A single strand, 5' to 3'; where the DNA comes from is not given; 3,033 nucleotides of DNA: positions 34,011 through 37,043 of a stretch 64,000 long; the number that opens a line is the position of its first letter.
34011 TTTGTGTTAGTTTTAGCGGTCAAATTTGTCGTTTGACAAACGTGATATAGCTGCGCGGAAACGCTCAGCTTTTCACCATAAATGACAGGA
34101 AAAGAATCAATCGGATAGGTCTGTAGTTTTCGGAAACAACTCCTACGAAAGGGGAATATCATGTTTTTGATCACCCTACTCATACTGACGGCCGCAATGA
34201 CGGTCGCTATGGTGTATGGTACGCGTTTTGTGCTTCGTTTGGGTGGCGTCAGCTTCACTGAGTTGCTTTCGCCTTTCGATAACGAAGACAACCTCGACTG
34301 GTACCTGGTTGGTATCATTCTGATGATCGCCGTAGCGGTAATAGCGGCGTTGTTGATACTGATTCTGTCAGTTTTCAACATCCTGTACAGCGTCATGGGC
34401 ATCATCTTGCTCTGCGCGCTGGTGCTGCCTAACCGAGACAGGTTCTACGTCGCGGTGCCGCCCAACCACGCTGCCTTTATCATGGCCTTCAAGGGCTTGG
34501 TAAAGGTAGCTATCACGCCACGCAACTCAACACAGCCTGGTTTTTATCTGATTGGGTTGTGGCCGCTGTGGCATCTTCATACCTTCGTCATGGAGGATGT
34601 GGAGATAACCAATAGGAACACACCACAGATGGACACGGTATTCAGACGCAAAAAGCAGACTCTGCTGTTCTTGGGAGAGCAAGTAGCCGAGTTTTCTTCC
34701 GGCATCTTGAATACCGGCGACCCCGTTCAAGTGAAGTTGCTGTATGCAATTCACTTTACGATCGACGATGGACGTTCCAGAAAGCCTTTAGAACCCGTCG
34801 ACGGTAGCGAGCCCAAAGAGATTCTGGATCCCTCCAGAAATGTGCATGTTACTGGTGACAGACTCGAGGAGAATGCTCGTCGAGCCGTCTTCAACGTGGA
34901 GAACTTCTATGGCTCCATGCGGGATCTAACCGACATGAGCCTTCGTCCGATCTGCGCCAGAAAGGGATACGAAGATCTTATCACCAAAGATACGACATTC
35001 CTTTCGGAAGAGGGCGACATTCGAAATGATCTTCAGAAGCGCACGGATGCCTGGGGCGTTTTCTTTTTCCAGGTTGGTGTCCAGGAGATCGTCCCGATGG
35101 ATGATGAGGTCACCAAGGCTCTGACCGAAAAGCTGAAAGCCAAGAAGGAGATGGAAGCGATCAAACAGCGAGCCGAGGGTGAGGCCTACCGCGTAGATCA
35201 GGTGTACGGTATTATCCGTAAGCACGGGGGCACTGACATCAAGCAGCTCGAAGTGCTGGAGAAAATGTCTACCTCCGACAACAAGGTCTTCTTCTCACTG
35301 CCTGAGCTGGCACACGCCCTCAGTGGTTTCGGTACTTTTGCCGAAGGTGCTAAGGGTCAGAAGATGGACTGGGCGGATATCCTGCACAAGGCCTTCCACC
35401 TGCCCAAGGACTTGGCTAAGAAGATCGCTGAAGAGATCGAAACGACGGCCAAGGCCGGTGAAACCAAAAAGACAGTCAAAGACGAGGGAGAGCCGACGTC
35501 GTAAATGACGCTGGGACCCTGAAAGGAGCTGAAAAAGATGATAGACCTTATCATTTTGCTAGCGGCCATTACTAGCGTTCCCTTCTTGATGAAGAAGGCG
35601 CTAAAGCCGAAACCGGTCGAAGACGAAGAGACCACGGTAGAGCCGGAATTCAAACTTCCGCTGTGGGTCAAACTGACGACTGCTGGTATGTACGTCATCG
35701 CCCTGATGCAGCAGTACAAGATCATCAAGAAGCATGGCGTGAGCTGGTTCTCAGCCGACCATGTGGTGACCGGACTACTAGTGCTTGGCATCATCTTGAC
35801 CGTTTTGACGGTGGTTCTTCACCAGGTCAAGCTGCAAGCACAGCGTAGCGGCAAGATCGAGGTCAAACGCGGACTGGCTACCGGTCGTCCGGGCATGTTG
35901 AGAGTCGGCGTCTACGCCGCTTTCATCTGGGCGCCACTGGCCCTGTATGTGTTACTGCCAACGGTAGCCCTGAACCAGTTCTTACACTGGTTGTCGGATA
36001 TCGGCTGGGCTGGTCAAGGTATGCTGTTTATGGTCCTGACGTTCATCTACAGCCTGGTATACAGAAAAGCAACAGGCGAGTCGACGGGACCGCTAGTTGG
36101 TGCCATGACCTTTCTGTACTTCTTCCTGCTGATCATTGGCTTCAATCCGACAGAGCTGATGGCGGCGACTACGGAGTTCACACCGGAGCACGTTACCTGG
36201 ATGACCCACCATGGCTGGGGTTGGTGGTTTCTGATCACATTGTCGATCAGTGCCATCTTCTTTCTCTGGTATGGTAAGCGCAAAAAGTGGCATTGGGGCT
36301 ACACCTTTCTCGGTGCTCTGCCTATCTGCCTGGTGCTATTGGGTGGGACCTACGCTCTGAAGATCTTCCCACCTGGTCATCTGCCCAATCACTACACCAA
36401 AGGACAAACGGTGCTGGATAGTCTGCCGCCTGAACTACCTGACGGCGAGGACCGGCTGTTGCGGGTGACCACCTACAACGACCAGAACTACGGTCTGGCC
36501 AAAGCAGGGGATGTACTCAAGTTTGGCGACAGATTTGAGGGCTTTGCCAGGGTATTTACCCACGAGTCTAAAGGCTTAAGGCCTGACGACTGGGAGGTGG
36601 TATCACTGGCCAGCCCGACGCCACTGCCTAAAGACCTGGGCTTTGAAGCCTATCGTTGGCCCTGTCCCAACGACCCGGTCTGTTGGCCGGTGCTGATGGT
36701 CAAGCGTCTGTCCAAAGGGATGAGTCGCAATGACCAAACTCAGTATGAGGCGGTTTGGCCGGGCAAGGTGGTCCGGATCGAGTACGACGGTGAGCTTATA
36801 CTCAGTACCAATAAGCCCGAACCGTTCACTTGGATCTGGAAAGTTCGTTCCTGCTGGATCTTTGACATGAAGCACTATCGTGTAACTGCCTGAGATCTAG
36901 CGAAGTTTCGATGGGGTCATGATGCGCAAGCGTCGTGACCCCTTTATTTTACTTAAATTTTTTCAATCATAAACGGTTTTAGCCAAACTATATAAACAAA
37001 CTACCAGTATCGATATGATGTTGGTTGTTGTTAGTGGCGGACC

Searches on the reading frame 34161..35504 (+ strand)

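Call 14: search_protein_families(library=pfam, proteins=[window:34161-35504:+], max_evalue=0.001)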
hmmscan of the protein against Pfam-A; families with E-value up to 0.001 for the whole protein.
window:34161-35504:+ (447 aa): 1 family
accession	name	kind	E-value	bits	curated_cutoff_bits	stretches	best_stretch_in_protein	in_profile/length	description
PF01145.31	Band_7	-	3.2e-09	37.5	23.6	1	237-342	72-176/176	SPFH domain / Band 7 family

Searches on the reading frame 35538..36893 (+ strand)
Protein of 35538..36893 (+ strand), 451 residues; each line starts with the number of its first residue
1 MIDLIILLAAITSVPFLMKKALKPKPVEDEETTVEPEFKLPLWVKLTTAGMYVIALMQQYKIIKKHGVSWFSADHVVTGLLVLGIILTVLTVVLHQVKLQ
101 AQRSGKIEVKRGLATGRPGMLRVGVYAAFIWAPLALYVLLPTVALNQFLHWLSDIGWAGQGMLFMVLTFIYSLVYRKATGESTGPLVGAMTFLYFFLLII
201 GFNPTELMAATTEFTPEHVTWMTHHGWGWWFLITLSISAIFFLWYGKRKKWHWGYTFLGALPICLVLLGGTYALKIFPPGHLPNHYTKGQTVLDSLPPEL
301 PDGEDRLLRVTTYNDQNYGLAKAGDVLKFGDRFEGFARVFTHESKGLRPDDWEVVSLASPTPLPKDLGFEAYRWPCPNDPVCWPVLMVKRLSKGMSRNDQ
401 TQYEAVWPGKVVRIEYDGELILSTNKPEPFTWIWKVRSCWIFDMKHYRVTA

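Call 14: search_protein_families(library=pfam, proteins=[window:35538-36893:+], max_evalue=0.001)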
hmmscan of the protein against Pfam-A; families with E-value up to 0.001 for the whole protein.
window:35538-36893:+ (451 aa): 1 family
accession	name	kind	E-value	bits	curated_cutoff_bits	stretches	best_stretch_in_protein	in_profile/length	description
PF13567.11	DUF4131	-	0.00077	19.6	31.6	1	225-326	3-106/165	Domain of unknown function (DUF4131)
